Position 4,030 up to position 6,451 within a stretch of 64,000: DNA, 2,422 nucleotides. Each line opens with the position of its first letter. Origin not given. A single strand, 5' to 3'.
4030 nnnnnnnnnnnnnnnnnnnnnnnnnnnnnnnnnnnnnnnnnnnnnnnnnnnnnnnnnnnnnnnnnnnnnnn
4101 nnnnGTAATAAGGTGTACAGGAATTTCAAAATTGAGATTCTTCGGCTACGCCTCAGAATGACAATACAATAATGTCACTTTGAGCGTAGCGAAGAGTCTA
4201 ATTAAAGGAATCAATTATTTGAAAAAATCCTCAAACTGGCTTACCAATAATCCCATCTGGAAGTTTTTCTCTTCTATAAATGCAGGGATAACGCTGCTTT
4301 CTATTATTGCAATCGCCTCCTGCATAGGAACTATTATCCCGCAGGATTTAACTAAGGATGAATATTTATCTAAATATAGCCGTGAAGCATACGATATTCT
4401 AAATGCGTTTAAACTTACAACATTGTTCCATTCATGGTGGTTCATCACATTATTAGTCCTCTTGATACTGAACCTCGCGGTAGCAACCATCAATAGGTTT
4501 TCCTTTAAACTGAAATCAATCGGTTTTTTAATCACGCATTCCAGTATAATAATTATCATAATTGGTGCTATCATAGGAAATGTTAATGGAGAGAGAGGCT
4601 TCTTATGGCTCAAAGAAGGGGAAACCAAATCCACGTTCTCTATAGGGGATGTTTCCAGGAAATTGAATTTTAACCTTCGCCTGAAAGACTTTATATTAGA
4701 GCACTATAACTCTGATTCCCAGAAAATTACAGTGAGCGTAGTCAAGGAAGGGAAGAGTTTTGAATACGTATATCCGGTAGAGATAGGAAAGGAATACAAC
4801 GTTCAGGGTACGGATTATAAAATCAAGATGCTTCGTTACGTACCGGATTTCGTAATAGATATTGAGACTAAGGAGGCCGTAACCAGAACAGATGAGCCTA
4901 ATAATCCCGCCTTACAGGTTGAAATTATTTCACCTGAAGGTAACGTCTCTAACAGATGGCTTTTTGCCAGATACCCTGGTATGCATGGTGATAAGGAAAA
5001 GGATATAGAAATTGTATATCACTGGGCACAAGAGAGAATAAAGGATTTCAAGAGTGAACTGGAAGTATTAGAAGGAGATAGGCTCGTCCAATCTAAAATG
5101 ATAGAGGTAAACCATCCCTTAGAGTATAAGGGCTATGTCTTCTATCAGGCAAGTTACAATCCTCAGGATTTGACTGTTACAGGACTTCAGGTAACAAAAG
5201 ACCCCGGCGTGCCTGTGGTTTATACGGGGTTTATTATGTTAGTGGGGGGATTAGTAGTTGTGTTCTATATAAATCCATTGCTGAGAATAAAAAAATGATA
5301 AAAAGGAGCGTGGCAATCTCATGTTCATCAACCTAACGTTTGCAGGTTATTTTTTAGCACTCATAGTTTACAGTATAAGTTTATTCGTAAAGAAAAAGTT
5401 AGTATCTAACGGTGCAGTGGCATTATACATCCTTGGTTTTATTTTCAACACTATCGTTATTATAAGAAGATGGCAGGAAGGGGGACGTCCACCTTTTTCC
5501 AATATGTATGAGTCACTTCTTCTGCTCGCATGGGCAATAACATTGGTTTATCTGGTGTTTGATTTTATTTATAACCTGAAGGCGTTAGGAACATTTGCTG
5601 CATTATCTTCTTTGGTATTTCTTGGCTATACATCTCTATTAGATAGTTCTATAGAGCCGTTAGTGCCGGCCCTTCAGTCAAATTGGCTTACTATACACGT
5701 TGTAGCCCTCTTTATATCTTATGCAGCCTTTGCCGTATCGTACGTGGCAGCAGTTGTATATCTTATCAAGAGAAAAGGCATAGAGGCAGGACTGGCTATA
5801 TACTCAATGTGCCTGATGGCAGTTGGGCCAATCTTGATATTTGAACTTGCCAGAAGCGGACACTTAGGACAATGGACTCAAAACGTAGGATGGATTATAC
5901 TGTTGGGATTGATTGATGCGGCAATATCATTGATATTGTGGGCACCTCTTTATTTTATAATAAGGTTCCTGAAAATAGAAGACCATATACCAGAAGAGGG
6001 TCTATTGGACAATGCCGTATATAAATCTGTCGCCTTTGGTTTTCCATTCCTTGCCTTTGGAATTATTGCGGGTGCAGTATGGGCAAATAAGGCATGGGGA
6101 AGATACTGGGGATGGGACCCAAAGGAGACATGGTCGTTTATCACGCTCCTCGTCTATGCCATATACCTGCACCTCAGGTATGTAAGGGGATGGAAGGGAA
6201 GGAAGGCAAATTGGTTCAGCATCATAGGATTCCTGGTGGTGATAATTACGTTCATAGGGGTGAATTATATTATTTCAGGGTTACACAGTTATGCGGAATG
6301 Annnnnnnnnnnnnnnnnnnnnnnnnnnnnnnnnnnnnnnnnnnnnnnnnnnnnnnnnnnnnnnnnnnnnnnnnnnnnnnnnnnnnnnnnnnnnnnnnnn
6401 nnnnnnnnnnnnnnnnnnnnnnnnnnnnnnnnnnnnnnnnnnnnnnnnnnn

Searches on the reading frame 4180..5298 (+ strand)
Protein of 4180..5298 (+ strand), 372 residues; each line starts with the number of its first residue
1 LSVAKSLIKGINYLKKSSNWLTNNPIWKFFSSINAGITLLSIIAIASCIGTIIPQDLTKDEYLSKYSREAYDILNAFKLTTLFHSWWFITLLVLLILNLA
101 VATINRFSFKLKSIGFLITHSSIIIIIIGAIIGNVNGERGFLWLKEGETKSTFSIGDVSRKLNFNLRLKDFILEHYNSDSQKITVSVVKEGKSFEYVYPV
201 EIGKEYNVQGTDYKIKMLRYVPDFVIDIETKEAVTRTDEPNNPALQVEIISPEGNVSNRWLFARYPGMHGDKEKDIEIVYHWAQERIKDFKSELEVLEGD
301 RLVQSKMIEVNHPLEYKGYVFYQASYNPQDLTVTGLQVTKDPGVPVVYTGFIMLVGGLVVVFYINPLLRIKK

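Call 54: search_protein_families(library=pfam, proteins=[window:4180-5298:+], max_evalue=0.0001)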
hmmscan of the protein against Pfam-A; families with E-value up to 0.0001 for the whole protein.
window:4180-5298:+ (372 aa): 1 family
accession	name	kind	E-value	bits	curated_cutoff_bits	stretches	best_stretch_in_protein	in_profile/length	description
PF05140.19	ResB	-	1.2e-49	169.9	24.6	4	36-108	4-79/486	ResB-like family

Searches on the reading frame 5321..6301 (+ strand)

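Call 54: search_protein_families(library=pfam, proteins=[window:5321-6301:+], max_evalue=0.0001)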
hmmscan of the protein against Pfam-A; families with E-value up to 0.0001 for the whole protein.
window:5321-6301:+ (326 aa): 2 families
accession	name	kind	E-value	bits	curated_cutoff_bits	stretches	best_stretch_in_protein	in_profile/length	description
PF01578.25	Cytochrom_C_asm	-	8.7e-53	179.5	29.9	1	60-322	2-212/212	Cytochrome C assembly protein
PF07695.17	7TMR-DISM_7TM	-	9.8e-06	26.1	29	1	169-313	39-168/205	7TM diverse intracellular signalling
